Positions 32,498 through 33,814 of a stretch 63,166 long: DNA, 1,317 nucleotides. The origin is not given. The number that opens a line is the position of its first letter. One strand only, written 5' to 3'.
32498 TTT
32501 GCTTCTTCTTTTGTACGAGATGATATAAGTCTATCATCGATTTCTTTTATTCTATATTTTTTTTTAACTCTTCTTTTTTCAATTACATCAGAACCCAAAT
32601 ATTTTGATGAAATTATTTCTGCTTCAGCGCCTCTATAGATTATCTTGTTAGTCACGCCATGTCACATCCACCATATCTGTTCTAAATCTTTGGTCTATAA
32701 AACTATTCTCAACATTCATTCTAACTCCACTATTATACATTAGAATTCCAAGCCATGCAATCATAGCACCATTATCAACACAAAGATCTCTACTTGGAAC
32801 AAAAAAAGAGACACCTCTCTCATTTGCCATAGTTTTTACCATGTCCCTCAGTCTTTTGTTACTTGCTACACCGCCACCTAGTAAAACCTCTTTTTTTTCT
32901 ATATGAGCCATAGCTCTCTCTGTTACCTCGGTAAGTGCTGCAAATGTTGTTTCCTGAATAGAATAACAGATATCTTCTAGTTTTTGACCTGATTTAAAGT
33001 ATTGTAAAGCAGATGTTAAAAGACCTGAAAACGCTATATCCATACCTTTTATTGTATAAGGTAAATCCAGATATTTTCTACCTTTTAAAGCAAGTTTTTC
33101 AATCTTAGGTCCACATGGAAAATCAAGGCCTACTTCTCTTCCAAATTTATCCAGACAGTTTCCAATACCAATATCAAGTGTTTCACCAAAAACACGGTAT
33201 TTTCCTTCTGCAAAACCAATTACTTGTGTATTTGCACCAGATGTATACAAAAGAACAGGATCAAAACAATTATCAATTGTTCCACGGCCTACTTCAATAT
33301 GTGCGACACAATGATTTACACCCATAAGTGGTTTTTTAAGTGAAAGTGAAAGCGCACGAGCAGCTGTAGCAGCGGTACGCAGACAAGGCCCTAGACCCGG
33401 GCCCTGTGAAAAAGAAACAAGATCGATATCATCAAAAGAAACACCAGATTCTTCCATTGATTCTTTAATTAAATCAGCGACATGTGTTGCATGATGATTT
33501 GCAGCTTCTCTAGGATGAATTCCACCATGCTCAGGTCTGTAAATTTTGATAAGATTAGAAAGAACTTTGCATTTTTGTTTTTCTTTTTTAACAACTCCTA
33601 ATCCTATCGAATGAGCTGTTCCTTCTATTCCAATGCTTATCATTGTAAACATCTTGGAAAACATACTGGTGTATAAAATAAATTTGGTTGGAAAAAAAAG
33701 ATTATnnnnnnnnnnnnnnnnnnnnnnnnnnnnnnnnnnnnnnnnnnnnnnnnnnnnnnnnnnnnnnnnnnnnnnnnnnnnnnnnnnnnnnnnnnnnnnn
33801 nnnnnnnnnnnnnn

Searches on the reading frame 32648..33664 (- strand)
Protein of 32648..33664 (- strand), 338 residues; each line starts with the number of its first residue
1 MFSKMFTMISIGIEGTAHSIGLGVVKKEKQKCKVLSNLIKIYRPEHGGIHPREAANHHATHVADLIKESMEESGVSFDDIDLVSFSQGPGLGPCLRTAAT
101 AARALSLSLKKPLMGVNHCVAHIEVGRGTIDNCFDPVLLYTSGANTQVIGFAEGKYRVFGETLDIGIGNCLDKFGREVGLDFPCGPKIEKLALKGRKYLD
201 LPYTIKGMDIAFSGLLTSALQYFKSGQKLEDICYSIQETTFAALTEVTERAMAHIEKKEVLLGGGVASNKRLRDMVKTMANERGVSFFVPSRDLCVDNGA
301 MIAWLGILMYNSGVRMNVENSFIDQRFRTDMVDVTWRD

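Call 11: search_protein_families(library=pfam, proteins=[window:32648-33664:-], max_evalue=0.001)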
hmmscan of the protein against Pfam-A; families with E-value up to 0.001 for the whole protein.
window:32648-33664:- (338 aa): 2 families
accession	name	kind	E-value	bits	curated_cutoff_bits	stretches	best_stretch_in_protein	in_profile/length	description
PF00814.31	TsaD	-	6.4e-84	282.2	24.8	1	34-304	2-264/264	tRNA N6-adenosine threonylcarbamoyltransferase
PF22521.2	HypF_C_2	-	3.1e-11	43.9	27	1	187-299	122-236/241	Carbamoyltransferase, Kae1-like Domain, second subdomain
